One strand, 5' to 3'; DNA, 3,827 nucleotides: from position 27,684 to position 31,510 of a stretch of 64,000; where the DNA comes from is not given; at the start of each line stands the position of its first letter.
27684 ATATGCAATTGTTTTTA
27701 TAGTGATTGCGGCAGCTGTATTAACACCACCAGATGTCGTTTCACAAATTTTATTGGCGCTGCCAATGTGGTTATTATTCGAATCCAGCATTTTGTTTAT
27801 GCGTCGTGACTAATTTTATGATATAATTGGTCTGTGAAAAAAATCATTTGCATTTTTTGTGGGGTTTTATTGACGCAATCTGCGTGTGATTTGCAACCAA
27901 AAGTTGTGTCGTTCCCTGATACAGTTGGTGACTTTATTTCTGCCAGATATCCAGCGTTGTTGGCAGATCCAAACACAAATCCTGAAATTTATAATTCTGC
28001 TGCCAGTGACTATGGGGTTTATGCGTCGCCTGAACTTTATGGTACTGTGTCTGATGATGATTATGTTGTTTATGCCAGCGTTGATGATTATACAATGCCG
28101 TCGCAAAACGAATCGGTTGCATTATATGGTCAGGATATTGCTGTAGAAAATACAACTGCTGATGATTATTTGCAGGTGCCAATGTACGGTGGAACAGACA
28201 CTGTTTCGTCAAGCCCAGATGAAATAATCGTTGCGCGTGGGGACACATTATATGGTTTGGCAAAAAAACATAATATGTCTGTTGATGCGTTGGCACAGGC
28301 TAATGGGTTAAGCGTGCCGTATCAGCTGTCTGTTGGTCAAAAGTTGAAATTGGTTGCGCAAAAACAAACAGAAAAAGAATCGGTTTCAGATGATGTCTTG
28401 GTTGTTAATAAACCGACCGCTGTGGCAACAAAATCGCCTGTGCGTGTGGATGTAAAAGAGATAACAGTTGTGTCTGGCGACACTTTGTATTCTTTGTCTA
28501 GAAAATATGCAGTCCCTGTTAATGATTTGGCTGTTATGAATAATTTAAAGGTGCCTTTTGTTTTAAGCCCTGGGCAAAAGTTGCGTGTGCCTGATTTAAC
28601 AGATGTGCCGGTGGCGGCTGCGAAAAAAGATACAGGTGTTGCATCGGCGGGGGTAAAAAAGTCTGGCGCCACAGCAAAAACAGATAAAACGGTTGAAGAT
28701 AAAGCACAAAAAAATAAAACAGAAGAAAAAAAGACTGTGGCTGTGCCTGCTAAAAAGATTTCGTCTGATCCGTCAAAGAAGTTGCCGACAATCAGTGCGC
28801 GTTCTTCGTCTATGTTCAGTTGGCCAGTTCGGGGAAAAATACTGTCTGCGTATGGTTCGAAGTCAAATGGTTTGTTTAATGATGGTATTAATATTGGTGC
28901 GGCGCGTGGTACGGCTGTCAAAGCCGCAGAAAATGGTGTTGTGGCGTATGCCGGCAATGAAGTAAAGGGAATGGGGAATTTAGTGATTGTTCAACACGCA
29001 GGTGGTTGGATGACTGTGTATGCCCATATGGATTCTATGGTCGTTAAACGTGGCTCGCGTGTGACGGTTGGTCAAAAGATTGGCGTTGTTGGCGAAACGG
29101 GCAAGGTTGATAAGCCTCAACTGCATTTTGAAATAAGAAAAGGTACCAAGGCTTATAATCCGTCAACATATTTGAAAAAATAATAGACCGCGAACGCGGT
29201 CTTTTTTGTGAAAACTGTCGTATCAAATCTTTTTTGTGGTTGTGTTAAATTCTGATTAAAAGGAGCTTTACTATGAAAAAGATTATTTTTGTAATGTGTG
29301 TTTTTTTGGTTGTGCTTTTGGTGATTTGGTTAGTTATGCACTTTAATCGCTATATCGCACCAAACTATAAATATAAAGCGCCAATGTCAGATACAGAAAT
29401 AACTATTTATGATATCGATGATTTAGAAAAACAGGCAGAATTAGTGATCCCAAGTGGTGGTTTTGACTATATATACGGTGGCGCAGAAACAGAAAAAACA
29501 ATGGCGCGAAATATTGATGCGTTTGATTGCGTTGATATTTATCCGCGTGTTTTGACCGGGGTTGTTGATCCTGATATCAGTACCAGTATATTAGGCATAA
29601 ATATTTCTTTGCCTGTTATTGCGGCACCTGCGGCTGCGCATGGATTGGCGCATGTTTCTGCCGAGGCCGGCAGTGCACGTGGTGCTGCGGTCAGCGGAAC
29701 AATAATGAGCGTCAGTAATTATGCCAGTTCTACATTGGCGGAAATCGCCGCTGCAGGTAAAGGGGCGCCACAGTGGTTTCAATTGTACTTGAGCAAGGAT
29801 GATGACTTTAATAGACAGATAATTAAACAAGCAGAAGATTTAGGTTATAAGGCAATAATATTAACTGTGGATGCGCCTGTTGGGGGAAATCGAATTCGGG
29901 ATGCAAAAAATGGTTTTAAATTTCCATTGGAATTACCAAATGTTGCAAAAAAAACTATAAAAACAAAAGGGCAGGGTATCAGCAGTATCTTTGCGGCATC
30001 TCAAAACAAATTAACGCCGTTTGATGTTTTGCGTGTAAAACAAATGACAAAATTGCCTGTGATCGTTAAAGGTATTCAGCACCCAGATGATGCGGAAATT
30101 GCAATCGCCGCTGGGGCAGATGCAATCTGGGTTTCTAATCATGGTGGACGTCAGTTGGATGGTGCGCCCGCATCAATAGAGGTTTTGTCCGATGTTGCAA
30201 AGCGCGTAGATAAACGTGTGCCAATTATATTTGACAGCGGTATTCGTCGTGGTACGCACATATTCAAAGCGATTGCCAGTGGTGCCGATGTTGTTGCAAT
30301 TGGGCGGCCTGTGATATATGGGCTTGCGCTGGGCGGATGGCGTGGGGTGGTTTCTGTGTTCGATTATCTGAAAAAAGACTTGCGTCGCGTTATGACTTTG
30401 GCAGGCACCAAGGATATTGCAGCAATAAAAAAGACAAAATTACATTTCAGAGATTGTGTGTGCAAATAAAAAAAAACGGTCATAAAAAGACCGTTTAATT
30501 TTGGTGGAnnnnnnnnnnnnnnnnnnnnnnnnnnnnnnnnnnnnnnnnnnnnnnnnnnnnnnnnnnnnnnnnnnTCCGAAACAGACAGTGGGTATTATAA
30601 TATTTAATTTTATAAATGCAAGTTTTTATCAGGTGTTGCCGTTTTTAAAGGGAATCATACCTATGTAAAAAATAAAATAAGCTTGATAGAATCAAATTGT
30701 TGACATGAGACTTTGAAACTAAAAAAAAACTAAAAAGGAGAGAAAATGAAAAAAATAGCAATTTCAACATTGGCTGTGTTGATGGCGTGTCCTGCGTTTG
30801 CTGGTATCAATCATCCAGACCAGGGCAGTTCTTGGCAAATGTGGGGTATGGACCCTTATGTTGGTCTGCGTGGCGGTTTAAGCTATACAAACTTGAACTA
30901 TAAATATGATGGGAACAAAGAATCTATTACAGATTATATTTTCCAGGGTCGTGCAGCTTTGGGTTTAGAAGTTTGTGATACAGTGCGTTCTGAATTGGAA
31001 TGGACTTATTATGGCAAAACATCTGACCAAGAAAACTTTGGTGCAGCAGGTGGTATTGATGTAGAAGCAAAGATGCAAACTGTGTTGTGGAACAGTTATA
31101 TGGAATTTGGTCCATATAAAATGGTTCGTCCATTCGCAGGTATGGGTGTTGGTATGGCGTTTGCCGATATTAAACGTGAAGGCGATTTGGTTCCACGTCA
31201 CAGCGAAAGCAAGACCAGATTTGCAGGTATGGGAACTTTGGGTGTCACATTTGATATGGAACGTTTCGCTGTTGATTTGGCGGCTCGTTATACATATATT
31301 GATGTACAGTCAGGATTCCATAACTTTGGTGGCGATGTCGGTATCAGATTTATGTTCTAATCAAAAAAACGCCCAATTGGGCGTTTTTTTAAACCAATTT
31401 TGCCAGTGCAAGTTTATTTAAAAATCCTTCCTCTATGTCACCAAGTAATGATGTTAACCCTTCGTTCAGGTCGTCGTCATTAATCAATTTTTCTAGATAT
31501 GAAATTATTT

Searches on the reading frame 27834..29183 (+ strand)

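Call 8: search_protein_families(library=pfam, proteins=[window:27834-29183:+], max_evalue=0.001)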
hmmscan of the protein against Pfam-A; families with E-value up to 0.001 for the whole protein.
window:27834-29183:+ (449 aa): 3 families
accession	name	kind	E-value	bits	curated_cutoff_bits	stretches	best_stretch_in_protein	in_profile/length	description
PF01551.29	Peptidase_M23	-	6.6e-30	103.6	28.7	1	348-443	2-96/96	Peptidase family M23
PF01476.26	LysM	-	1.4e-29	102.2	20.9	2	210-253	1-43/43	LysM domain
PF04225.17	LysM_OapA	-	0.00045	20.7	22.3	0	207-238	2-33/85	Opacity-associated protein A LysM-like domain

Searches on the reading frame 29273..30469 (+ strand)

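Call 8: search_protein_families(library=pfam, proteins=[window:29273-30469:+], max_evalue=0.001)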
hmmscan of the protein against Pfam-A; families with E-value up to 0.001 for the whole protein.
window:29273-30469:+ (398 aa): 5 families
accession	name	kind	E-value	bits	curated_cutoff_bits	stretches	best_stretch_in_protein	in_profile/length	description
PF01070.24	FMN_dh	-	8.6e-117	390.5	24.9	1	58-390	4-348/350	FMN-dependent dehydrogenase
PF00478.31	IMPDH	-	7.2e-08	32.2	25.6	1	255-345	139-237/345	IMP dehydrogenase / GMP reductase domain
PF05690.20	ThiG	-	4.2e-05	23.5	23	0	312-343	174-203/247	Thiazole biosynthesis protein ThiG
PF01180.27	DHO_dh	-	4.9e-05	23.1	27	1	299-349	224-274/291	Dihydroorotate dehydrogenase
PF00977.27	His_biosynth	-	0.00038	20.4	23.6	0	296-346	56-104/228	Histidine biosynthesis protein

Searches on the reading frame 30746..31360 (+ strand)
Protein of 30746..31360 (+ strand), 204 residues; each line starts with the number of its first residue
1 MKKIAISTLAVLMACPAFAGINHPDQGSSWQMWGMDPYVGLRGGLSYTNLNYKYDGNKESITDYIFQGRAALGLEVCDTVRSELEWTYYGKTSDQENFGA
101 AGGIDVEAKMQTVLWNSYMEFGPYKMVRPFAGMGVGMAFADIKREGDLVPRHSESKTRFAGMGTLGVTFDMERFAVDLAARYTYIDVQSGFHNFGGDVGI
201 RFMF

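Call 8: search_protein_families(library=pfam, proteins=[window:30746-31360:+], max_evalue=0.001)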
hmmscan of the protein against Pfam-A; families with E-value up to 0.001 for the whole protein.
window:30746-31360:+ (204 aa): 3 families
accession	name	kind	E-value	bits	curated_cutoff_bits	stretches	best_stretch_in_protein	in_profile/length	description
PF13505.12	OMP_b-brl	-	5.2e-09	36.9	28.7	1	38-202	21-175/175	Outer membrane protein beta-barrel domain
PF02462.21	Opacity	-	2.7e-05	24.7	21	1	80-204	8-126/126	Opacity family porin protein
PF01389.23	OmpA_membrane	-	0.0003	21.1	21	1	37-185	6-149/180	OmpA-like transmembrane domain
